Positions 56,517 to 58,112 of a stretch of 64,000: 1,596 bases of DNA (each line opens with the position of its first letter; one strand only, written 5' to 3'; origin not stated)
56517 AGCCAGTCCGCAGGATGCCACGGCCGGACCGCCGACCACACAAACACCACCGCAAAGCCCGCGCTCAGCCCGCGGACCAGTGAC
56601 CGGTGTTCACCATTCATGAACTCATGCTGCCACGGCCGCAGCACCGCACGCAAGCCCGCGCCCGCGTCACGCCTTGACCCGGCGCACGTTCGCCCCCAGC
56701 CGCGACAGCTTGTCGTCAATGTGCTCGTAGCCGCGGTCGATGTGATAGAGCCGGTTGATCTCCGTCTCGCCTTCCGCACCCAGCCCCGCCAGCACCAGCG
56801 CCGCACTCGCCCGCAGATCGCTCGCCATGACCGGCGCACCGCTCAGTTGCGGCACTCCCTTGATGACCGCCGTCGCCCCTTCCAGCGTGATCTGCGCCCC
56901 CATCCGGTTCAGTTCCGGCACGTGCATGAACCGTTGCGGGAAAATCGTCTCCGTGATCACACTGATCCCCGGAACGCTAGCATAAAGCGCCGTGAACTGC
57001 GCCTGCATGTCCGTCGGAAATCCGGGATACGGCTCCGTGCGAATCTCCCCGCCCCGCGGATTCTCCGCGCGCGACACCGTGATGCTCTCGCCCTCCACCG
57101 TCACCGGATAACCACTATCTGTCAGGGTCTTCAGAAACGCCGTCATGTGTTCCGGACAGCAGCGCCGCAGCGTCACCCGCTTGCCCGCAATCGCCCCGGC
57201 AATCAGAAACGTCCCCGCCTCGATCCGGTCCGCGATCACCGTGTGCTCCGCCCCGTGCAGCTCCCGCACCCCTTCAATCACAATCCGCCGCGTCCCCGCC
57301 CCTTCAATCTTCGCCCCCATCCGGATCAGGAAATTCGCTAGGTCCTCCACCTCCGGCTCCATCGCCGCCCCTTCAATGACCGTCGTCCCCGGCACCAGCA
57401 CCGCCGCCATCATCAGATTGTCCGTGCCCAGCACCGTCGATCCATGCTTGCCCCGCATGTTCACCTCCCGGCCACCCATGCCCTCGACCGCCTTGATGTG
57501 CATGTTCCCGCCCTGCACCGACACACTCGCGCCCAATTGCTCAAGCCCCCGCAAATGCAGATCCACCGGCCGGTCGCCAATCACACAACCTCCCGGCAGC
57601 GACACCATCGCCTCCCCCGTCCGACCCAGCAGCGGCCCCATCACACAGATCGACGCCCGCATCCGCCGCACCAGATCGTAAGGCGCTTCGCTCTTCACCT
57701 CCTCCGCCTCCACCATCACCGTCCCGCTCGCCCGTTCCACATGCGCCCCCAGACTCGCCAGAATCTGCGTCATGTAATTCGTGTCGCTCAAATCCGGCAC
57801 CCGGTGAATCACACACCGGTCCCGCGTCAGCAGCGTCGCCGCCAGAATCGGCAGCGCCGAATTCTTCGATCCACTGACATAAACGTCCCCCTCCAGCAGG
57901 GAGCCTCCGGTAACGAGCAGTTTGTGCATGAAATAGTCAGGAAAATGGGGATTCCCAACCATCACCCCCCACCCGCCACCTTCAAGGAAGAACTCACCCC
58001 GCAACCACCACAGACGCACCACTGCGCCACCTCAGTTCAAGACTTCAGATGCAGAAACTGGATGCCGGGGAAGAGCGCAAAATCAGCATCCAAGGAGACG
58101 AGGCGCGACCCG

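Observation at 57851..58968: vapBC-2 cassette inserted between duplicated copies of the murA 5' end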

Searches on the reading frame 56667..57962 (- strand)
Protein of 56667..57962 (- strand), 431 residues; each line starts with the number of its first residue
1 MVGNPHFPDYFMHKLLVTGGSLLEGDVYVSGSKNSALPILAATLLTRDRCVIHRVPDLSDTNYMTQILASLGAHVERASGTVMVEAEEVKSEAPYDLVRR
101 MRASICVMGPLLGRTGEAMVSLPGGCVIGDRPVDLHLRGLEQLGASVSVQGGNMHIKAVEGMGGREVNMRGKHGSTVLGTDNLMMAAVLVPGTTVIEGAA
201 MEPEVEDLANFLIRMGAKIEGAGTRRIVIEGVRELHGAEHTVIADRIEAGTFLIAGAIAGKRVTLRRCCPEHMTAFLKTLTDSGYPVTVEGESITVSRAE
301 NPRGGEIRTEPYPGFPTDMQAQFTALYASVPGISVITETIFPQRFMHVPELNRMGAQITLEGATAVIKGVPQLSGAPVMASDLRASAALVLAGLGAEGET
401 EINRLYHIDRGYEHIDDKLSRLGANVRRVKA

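Call 9: search_protein_families(library=pfam, proteins=[window:56670-57929:-], max_evalue=0.01)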
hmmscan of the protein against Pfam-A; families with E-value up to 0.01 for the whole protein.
window:56670-57929:- (420 aa): 1 family
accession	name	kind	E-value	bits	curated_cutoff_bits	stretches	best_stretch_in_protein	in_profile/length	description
PF00275.25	EPSP_synthase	-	4.1e-106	355.6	22.8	1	7-408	2-417/417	EPSP synthase (3-phosphoshikimate 1-carboxyvinyltransferase)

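Call 10: find_encoding_contigs(protein=window:56667-57929:-, flank=6000, max_places=10)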
Protein window:56667-57929:- (420 aa): no gene with exactly this product is on record in the collection.

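Call 14: find_related_loci(query=window:56670-57929:-, collection=genome_contigs, flank=6000)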
Query window:56670-57929:- (420 aa) in genome_contigs; peptide patterns used: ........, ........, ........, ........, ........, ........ (x = any residue, [..] = any of these).
600 stretches matched a pattern (row limit reached: there are more); 598 encode a relative of the query (tblastn E <= 1e-3); the best 80 are kept; 80 distinct loci.
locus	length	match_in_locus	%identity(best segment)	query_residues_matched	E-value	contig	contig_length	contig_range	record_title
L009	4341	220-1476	68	1-420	0e+0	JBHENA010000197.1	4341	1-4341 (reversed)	MAG: Chthoniobacterales bacterium isolate S4_bin.25.strict S4_NODE_197, whole genome shotgun sequence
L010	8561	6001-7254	68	1-419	0e+0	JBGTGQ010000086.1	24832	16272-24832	MAG: Terrimicrobiaceae bacterium isolate JTS-RE219 k141_855454, whole genome shotgun sequence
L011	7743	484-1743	67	1-419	0e+0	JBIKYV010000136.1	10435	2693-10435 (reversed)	MAG: Prosthecobacter sp. isolate ME2015-10-15_3300034096_group6_bin50 Rohwer_bin2785_scaffold_4630_c1, whole genome shot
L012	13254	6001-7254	67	1-419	0e+0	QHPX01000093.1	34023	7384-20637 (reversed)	MAG: Verrucomicrobia bacterium isolate AV19 14_0927_12_20cm_scaffold_797_curated, whole genome shotgun sequence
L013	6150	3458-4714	69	1-419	0e+0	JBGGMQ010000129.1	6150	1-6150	MAG: Verrucomicrobium sp. isolate bin.020 k141_1337364, whole genome shotgun sequence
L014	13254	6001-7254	66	1-419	0e+0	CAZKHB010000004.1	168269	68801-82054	MAG TPA_asm: uncultured Chthoniobacterales bacterium isolate SRP242652_co2_223 genome assembly, contig: NODE_85_length_1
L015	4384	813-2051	67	1-420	0e+0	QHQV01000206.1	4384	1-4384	MAG: Verrucomicrobia bacterium isolate AV119 14_0903_02_20cm_scaffold_14522_curated, whole genome shotgun sequence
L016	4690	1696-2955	68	1-419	0e+0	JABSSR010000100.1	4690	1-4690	MAG: Verrucomicrobiales bacterium isolate DT_117 DT-Verrucomicrobiales-2_scaffold_100, whole genome shotgun sequence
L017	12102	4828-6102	65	1-419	4e-178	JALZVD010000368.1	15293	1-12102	MAG: Akkermansiaceae bacterium isolate g2_MAG_00019 g2_MAG_00019_000000000368, whole genome shotgun sequence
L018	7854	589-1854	67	1-420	7e-170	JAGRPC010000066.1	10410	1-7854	MAG: Verrucomicrobiia bacterium isolate HKST-UBA34 2009_28154, whole genome shotgun sequence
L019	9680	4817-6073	66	1-420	8e-169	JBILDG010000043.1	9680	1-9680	MAG: Chthoniobacterales bacterium isolate ME2016-07-08_3300034284_group7_bin198 Rohwer_bin2571_scaffold_5645_c1, whole g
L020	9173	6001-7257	66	1-420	7e-168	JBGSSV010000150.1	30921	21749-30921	MAG: Chthoniobacterales bacterium isolate JTS-AC390 k141_1092040, whole genome shotgun sequence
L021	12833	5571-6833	61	1-418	1e-156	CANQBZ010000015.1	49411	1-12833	MAG: uncultured Akkermansia sp. isolate Lapin-003-2__bin78 genome assembly, contig: Lapin-003-2__NODE_651_length_49411_c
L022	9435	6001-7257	55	1-419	2e-139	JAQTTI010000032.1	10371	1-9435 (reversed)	MAG: Candidatus Omnitrophota bacterium isolate STB_37 NODE_16858_length_10371_cov_7.804276_Sandtown_B, whole genome shot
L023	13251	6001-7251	56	1-418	1e-138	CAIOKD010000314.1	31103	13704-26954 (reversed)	MAG: uncultured Verrucomicrobia bacterium isolate LaPlata_bin-0894 genome assembly, contig: bin-0894:314/337, whole geno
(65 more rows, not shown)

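Call 15: find_homologous_proteins(query=window:56670-57929:-, max_evalue=1e-100)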
Query window:56670-57929:- (420 aa): 7936 proteins with E <= 1e-100 among 8000 candidates; the best 120 are listed.
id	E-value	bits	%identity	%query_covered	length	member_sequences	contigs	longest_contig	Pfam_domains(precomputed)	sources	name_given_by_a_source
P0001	1.2e-268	909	99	100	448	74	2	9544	PF00275.26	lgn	-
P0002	1.9e-244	829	90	100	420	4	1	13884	PF00275.26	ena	-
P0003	1.4e-242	823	89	100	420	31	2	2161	PF00275.26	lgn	-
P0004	2.6e-233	792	85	100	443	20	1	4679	PF00275.26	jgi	jgi:UDP-N-acetylglucosamine 1-carboxyvinyltransferase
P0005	1.8e-232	789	85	100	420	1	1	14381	PF00275.26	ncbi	-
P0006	3.0e-231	785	85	100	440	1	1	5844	PF00275.26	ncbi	-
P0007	1.0e-230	784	85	100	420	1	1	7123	PF00275.26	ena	-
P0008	1.3e-230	783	85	100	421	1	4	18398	PF00275.26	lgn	-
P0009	1.6e-230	783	85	100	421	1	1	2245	PF00275.26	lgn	-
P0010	1.8e-230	783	84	100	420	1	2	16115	PF00275.26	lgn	-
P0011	3.3e-230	782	84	100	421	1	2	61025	PF00275.26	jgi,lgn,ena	jgi:UDP-N-acetylglucosamine 1-carboxyvinyltransferase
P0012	4.8e-229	778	84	100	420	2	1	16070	PF00275.26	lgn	-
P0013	5.3e-228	775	84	100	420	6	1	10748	PF00275.26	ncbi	-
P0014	7.3e-228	774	84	100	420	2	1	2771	PF00275.26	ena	-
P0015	5.3e-227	771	84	99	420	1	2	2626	PF00275.26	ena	-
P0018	3.0e-225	766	83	99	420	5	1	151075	PF00275.26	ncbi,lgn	-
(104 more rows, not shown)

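Call 16: find_encoding_contigs(protein=P0002, flank=6000, max_places=3)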
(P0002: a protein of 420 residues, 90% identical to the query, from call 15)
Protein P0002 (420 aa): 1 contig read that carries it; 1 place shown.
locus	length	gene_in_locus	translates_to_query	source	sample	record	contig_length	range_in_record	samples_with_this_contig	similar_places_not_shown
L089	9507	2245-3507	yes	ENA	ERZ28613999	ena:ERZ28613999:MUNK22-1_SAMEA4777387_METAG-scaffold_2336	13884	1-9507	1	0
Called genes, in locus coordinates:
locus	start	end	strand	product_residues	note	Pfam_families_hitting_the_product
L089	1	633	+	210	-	?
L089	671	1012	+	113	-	PF09350:DJC28_CD (weak)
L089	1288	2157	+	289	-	PF17827:PrmC_N, PF05175:MTS, PF06325:PrmA (weak), PF08241:Methyltransf_11 (weak), PF08242:Methyltransf_12 (weak), PF13649:Methyltransf_25, PF13847:Methyltransf_31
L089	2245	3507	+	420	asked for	PF00275:EPSP_synthase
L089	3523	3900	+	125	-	-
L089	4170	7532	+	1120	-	PF12951:PATR (weak)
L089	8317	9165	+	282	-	PF08211:dCMP_cyt_deam_2 (weak), PF00383:dCMP_cyt_deam_1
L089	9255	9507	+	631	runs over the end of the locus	PF01134:GIDA, PF01266:DAO (faint), PF07992:Pyr_redox_2 (faint), PF12831:FAD_oxidored (weak), PF21680:GIDA_C_1st (weak), PF13932:SAM_GIDA_C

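Call 17: find_encoding_contigs(protein=P0005, flank=6000, max_places=3)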
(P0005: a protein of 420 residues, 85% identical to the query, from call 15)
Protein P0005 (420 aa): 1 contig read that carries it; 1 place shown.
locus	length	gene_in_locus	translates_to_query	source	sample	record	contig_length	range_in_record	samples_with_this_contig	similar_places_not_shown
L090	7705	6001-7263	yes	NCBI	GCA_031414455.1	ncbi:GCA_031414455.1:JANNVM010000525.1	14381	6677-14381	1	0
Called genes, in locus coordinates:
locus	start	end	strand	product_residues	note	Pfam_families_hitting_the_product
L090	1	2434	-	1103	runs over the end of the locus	PF08379:Bact_transglu_N, PF01841:Transglut_core, PF09899:DUF2126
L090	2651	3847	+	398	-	-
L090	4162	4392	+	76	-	-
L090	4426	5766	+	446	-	PF00202:Aminotran_3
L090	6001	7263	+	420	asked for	PF00275:EPSP_synthase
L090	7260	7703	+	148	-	?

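Call 18: find_encoding_contigs(protein=P0011, flank=6000, max_places=3)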
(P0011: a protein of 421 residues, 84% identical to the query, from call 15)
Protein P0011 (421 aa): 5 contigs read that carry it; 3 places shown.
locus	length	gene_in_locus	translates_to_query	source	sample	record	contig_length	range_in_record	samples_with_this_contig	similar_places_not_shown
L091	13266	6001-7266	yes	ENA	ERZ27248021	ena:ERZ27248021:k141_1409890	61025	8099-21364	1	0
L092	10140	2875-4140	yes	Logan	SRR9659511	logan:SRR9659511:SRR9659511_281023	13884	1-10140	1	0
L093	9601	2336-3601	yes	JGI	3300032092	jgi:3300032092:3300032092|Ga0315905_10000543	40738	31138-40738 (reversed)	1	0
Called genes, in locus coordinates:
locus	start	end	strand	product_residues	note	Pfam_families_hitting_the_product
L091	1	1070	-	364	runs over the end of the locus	PF03781:FGE-sulfatase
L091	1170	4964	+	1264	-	PF23500:DUF7133, PF07995:GSDH (faint), PF13646:HEAT_2 (faint), PF00034:Cytochrom_C (faint), PF14100:DUF6807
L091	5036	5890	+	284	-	PF09992:NAGPA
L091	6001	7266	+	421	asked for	PF00275:EPSP_synthase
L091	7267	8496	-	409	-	-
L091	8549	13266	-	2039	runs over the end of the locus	PF00932:LTD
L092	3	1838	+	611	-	?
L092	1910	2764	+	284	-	PF09992:NAGPA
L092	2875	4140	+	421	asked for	PF00275:EPSP_synthase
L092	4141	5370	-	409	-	-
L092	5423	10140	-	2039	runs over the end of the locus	PF00932:LTD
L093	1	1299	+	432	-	?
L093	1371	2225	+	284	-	PF09992:NAGPA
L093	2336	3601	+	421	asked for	PF00275:EPSP_synthase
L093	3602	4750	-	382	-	-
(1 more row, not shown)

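Call 19: find_encoding_contigs(protein=P0018, flank=6000, max_places=3)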
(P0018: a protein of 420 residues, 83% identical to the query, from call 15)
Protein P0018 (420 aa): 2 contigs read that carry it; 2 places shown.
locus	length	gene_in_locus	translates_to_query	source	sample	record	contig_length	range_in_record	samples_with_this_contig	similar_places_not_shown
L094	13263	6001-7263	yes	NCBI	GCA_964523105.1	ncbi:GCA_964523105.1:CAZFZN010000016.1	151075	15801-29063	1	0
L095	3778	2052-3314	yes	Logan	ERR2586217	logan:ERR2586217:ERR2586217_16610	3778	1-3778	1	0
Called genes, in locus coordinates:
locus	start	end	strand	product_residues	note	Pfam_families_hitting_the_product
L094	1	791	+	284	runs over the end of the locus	PF06439:3keto-disac_hyd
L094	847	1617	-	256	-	PF00215:OMPdecase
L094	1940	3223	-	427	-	PF01979:Amidohydro_1, PF07969:Amidohydro_3 (faint), PF12890:DHOase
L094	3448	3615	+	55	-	-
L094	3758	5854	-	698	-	PF19310:TOP_N, PF01432:Peptidase_M3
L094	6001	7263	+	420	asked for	PF00275:EPSP_synthase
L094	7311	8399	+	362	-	PF13442:Cytochrome_CBB3 (faint), PF00034:Cytochrom_C (weak)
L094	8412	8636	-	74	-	PF04255:DUF433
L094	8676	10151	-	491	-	PF01336:tRNA_anti-codon, PF00152:tRNA-synt_2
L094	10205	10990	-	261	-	PF23023:Anti-Pycsar_Apyc1, PF13483:Lactamase_B_3 (weak), PF00753:Lactamase_B, PF12706:Lactamase_B_2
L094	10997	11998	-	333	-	PF02504:FA_synthesis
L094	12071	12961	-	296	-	-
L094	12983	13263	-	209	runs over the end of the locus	-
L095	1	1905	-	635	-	?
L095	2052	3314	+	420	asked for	PF00275:EPSP_synthase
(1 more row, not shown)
